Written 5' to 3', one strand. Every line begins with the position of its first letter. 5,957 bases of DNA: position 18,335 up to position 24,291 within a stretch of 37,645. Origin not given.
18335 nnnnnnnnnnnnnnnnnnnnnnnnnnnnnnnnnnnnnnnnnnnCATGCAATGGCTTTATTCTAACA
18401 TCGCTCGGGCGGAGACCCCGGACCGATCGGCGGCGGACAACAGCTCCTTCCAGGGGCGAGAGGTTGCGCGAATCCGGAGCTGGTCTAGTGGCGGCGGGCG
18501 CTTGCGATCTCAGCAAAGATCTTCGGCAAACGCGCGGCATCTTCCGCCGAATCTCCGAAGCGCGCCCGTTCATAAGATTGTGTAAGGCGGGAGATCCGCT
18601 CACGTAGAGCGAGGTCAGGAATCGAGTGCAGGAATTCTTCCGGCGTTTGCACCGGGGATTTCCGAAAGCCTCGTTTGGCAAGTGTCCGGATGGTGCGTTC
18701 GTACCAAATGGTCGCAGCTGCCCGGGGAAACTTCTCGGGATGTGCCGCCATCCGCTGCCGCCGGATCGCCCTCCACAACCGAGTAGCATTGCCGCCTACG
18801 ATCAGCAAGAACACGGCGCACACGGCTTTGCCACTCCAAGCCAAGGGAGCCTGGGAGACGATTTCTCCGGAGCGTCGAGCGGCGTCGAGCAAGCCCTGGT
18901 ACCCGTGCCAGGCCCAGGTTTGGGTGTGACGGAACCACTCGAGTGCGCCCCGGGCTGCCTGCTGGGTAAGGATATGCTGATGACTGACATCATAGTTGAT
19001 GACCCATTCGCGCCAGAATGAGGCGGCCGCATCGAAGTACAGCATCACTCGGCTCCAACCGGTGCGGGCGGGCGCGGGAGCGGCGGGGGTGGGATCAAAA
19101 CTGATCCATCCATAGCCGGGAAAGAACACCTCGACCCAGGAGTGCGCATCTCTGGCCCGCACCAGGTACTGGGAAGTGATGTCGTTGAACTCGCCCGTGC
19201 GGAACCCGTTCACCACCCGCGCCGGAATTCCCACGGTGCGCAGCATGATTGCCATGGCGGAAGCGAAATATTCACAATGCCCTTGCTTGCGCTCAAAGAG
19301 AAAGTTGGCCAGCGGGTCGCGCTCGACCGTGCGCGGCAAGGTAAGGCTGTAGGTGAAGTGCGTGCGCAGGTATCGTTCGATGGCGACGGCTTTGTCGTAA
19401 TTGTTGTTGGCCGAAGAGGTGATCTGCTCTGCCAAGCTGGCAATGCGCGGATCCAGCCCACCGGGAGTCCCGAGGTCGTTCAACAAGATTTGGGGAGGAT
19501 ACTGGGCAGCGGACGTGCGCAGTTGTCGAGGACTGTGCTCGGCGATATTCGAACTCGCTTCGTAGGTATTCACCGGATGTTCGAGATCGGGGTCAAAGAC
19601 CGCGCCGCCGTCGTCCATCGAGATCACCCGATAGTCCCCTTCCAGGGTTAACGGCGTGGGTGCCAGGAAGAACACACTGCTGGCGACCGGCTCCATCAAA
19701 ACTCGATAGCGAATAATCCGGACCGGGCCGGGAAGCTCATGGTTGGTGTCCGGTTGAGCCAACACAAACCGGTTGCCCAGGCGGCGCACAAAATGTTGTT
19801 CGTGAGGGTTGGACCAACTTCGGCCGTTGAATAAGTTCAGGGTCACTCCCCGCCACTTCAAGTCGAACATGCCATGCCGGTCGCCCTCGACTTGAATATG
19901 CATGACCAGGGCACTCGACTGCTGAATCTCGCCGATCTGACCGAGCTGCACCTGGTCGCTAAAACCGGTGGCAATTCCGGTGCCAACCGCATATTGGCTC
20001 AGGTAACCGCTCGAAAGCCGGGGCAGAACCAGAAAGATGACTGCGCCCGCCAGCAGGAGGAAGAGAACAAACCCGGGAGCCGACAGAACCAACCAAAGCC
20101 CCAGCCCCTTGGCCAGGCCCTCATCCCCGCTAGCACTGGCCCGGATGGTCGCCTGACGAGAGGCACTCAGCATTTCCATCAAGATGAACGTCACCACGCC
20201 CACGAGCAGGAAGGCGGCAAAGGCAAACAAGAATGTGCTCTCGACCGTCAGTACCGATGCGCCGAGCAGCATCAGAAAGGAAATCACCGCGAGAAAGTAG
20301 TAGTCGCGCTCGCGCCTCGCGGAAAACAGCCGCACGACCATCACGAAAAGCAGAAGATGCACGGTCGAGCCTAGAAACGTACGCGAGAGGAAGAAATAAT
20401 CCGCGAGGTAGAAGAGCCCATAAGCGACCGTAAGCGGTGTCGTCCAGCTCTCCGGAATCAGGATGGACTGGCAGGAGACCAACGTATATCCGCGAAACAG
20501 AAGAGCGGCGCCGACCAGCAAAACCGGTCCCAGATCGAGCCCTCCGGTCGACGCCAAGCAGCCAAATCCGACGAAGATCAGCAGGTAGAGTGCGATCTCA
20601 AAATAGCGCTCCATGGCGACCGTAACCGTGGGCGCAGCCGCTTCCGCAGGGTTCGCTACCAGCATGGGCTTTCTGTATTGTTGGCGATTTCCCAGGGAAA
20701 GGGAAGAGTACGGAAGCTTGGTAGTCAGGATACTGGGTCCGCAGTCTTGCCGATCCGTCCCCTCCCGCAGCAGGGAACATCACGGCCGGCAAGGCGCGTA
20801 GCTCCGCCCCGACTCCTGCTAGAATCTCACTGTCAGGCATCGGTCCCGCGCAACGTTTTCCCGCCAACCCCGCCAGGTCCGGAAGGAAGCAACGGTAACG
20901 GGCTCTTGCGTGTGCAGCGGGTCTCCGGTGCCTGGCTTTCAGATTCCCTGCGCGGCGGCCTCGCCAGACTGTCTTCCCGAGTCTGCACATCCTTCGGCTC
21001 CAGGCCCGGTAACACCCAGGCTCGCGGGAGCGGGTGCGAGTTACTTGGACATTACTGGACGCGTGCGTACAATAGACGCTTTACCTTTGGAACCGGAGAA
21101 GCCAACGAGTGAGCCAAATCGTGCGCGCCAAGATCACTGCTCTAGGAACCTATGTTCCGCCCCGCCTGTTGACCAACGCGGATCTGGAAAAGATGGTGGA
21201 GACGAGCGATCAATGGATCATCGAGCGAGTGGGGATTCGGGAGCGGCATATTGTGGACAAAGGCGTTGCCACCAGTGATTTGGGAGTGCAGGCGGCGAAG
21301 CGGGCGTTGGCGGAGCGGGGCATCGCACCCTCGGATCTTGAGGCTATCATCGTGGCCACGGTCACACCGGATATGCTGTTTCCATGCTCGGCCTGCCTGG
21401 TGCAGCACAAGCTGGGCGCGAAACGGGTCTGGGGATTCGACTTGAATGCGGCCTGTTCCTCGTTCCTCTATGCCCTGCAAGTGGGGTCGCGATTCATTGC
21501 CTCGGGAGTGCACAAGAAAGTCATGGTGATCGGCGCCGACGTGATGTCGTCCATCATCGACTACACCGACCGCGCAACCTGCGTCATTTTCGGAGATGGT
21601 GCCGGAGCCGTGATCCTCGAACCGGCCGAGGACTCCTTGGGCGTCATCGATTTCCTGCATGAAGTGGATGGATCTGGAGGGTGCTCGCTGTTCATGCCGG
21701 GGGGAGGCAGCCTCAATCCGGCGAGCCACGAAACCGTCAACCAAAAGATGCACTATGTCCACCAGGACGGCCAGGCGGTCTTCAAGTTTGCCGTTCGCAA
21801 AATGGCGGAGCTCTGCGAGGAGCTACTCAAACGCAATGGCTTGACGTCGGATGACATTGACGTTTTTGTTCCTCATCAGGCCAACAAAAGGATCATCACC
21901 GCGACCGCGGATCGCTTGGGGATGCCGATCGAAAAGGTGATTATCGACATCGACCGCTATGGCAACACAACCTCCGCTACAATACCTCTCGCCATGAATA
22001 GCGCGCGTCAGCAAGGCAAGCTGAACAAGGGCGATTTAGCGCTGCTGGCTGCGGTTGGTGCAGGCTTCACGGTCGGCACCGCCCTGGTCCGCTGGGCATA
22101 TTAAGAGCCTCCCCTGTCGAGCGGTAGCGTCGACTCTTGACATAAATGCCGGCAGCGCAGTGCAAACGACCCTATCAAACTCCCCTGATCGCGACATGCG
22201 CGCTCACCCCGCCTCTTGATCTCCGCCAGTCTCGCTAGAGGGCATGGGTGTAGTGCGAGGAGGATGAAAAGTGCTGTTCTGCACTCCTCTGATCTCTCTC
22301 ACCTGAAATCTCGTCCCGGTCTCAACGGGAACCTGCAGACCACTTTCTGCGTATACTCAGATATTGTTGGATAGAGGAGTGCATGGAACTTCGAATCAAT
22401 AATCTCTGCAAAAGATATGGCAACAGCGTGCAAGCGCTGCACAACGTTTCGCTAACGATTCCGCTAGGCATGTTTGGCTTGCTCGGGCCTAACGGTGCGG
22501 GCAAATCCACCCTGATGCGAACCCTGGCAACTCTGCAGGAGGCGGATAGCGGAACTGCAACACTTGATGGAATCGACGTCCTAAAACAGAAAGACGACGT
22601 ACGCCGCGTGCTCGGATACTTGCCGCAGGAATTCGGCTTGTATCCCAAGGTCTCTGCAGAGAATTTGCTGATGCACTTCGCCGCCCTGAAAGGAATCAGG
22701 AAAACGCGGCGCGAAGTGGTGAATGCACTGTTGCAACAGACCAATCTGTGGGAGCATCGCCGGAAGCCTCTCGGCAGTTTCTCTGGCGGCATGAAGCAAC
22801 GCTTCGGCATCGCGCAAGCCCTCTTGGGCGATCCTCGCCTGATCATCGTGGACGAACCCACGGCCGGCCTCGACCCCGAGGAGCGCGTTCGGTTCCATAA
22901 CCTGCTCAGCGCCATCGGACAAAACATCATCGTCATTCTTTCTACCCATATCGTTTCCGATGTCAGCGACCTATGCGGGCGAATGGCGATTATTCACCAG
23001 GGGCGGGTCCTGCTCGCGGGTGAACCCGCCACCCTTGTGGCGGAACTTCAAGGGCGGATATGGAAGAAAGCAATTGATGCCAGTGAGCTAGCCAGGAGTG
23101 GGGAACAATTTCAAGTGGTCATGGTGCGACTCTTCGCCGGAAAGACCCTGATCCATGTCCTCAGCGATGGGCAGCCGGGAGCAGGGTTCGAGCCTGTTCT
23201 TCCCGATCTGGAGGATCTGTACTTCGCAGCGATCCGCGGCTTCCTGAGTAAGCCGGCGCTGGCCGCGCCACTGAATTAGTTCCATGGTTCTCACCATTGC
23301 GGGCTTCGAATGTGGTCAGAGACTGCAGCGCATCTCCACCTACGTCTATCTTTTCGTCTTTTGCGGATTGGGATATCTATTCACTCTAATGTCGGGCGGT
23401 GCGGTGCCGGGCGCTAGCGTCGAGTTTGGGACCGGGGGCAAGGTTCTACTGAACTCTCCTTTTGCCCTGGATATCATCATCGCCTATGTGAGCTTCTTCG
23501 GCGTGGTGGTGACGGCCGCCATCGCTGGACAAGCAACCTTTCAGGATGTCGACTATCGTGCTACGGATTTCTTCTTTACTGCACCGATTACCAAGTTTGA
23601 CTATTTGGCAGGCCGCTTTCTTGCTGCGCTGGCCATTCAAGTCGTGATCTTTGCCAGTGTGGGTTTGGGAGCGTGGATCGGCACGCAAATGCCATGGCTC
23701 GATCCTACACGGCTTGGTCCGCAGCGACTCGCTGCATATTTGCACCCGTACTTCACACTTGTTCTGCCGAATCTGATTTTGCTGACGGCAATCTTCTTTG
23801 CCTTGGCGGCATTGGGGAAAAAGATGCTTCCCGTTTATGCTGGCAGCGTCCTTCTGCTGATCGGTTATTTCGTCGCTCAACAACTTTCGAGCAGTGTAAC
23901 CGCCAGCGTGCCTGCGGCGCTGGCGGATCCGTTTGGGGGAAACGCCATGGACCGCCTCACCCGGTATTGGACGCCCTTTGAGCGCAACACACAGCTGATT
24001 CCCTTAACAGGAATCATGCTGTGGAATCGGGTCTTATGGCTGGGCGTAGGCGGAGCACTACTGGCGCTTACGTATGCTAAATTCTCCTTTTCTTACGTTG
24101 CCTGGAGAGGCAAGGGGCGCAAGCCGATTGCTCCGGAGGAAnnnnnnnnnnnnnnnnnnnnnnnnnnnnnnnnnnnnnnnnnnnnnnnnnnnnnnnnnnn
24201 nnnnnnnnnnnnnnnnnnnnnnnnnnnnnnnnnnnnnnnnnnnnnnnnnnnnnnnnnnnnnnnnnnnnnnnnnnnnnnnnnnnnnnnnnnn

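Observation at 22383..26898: ABC ATPase plus a duplicated 12+1-TM ABC-2 permease covalently fused to an intact, probably periplasmic, M1 zinc peptidase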

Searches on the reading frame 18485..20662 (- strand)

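Call 3: search_protein_families(library=pfam, proteins=[window:18485-20662:-], max_evalue=0.01)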
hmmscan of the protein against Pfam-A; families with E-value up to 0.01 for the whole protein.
window:18485-20662:- (725 aa): 3 families
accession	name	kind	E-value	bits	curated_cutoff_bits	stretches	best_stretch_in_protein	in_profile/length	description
PF11992.13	TgpA_N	-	8.3e-37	127.4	30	1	30-373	5-328/333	TgpA N-terminal domain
PF01841.26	Transglut_core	-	9.2e-32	110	23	1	409-524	2-108/108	Transglutaminase-like superfamily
PF13559.11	DUF4129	-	1.2e-09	38.6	24.8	1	654-712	2-61/69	Domain of unknown function (DUF4129)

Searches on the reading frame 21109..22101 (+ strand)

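Call 3: search_protein_families(library=pfam, proteins=[window:21109-22101:+], max_evalue=0.01)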
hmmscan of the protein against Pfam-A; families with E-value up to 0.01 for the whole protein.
window:21109-22101:+ (331 aa): 6 families
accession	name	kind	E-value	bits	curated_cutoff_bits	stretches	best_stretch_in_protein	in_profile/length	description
PF08541.16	ACP_syn_III_C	-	8.6e-36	122.4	26.6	1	240-329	1-90/90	3-Oxoacyl-[acyl-carrier-protein (ACP)] synthase III C terminal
PF08545.16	ACP_syn_III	-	3e-29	101.2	24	1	110-185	1-77/80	3-Oxoacyl-[acyl-carrier-protein (ACP)] synthase III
PF00108.29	Thiolase_N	-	3.4e-09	36.9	26.4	1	51-150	19-119/260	Thiolase, N-terminal domain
PF00109.32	ketoacyl-synt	-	0.005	16.9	20.8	0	113-150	171-208/252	Beta-ketoacyl synthase, N-terminal domain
PF02803.24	Thiolase_C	-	0.007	16.5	27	0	236-304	28-92/123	Thiolase, C-terminal domain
PF02797.21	Chal_sti_synt_C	-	0.0075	16.7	27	0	231-328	41-148/151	Chalcone and stilbene synthases, C-terminal domain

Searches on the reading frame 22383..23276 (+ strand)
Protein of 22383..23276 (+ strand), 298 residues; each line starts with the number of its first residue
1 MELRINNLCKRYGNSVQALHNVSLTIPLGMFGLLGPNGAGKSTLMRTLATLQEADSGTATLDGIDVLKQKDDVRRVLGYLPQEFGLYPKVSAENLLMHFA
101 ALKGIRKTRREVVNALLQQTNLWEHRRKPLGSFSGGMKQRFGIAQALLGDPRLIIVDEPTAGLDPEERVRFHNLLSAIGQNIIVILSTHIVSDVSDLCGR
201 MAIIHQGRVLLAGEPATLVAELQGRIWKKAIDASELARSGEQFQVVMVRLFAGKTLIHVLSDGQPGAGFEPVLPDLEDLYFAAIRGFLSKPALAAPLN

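Call 3: search_protein_families(library=pfam, proteins=[window:22383-23276:+], max_evalue=0.01)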
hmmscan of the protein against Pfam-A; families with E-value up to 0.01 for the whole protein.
window:22383-23276:+ (298 aa): 9 families
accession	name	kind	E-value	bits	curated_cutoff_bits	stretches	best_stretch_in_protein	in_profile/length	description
PF00005.33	ABC_tran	-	1.2e-29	104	25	1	19-161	1-137/137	ABC transporter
PF13304.12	AAA_21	-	1.3e-12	48.9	27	2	129-189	234-298/304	AAA domain, putative AbiEii toxin, Type IV TA system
PF13671.12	AAA_33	-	0.00037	21.3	27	0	33-130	4-88/143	AAA domain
PF13401.12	AAA_22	-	0.00075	20.3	27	1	33-158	10-92/130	AAA domain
PF02463.25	SMC_N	-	0.0008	19.3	40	0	22-48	18-44/220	RecF/RecN/SMC N terminal domain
PF13191.12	AAA_16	-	0.0026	18.7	32.6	1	21-159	18-104/167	AAA ATPase domain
PF13555.12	AAA_29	-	0.0034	17.5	27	1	27-51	20-45/61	P-loop containing region of AAA domain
PF13604.12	AAA_30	-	0.009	16.2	27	0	30-57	20-46/191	AAA domain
PF13476.12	AAA_23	-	0.0097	17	27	0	21-48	12-39/201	AAA domain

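Call 4: search_protein_families(library=ncbifam, proteins=[window:22383-23276:+], max_evalue=0.01)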
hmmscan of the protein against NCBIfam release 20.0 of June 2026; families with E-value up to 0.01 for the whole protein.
window:22383-23276:+ (298 aa): 194 families (the best 25 are shown)
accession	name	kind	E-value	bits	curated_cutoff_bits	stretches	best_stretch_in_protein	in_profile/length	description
TIGR01188.1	drrA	subfamily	9.4e-55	186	312.45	1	10-240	1-234/302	daunorubicin resistance ABC transporter, ATP-binding protein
TIGR03522.1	GldA_ABC_ATP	equivalog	6.7e-54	183.4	402.6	1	1-219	1-220/301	gliding motility-associated ABC transporter ATP-binding subunit GldA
NF033858.1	ABC2_perm_RbbA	equivalog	7.1e-44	150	1050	1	6-223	270-489/909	ribosome-associated ATPase/putative transporter RbbA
TIGR03864.1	PQQ_ABC_ATP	hypoth_equivalog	1e-42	146.2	302.25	1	3-225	2-226/236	ABC transporter, ATP-binding subunit, PQQ-dependent alcohol dehydrogenase system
TIGR03740.1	galliderm_ABC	subfamily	1.9e-41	142.2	309.75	1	3-211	1-204/223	lantibiotic protection ABC transporter ATP-binding subunit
NF010060.0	PRK13537.1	equivalog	1.2e-38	132.8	521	1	3-221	16-236/314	nodulation factor ABC transporter ATP-binding protein NodI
NF010059.0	PRK13536.1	equivalog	1.2e-38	132.7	549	1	5-224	46-267/342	nodulation factor ABC transporter ATP-binding protein NodI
TIGR04406.1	LPS_export_lptB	equivalog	1.3e-38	132.6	240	1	3-223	2-227/239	LPS export ABC transporter ATP-binding protein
TIGR02315.1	ABC_phnC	equivalog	4.3e-37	127.8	266.1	1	3-226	2-241/243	phosphonate ABC transporter ATP-binding protein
TIGR01288.1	nodI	equivalog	1.1e-36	126.4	424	1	4-223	6-227/303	nodulation factor ABC transporter ATP-binding protein NodI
TIGR00968.1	3a0106s01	subfamily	2.3e-33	115.7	342.75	1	4-219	2-219/237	sulfate ABC transporter ATP-binding protein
TIGR03410.1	urea_trans_UrtE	equivalog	6e-33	114.2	285.8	1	3-217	1-218/230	urea ABC transporter ATP-binding subunit UrtE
NF007027.0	PRK09493.1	equivalog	9.2e-33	113.6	379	1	5-221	4-226/240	glutamine ABC transporter ATP-binding protein GlnQ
TIGR03375.1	type_I_sec_LssB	subfamily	5.2e-32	111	693.1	1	11-224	474-694/696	type I secretion system permease/ATPase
TIGR03265.1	PhnT2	equivalog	3.5e-31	108.7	457.7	1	3-218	5-222/353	putative 2-aminoethylphosphonate ABC transporter ATP-binding protein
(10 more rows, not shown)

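Call 52: search_protein_families(library=padloc, proteins=[window:22383-23276:+], max_evalue=0.01)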
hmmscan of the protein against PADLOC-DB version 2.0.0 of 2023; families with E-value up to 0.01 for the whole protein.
window:22383-23276:+ (298 aa): 25 families
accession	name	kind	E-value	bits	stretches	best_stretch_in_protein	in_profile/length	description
PDLC04135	mad3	-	2e-23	81.6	2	123-206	254-339/374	mads_3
PDLC02980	AriA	-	9e-12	43.6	2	31-59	2-32/304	-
PDLC04140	mad8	-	3.3e-08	31.4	1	11-186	9-231/314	mads_8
PDLC03878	NsnB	-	1.2e-06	26.6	1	33-63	26-59/345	-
PDLC04175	HEC-01A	-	2.2e-06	25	1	150-191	268-309/363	-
PDLC02914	ATPase-Toprim_I-B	-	3.4e-06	24.5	0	22-56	16-53/443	-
PDLC04177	HEC-01A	-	1.7e-05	22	0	150-195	296-341/393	-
PDLC04178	HEC-01A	-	2.5e-05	21.5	1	32-55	32-55/399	-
PDLC02335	AbiLi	-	0.00011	19.3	0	30-54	78-102/326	AbiLi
PDLC04241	PDC-M01A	-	0.00015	18.7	0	6-65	37-98/435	-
PDLC00096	GajA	-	0.0004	17.2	0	13-68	15-65/630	AAA ATPase domain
PDLC04164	AriA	-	0.00056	17.6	0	129-190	168-232/253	-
PDLC00289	PtuA1|PtuA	-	0.0006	17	0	152-189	250-287/404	AAA ATPase domain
PDLC04238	PDC-M01A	-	0.0012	15.7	0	23-49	194-220/564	-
PDLC04176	HEC-01A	-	0.0024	15.3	0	19-53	14-48/371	-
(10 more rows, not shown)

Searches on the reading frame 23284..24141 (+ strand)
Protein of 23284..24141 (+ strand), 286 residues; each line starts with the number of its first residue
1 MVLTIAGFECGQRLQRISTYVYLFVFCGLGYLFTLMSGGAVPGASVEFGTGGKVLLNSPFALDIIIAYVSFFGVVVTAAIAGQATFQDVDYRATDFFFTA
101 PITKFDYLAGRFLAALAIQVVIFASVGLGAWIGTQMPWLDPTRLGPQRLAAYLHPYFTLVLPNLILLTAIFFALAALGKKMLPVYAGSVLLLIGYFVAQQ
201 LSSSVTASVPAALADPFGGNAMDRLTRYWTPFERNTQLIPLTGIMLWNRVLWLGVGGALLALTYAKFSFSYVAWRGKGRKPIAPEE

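Call 19: search_protein_families(library=pfam, proteins=[window:23284-24141:+], max_evalue=1)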
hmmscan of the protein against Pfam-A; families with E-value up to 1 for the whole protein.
window:23284-24141:+ (286 aa): 2 families
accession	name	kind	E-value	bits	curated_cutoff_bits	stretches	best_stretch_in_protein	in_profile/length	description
PF12679.13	ABC2_membrane_2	-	0.0058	16.4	27.2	1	64-205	69-206/283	ABC-2 family transporter protein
PF13346.12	ABC2_membrane_5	-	0.053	13.5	25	1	64-133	34-103/205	ABC-2 family transporter protein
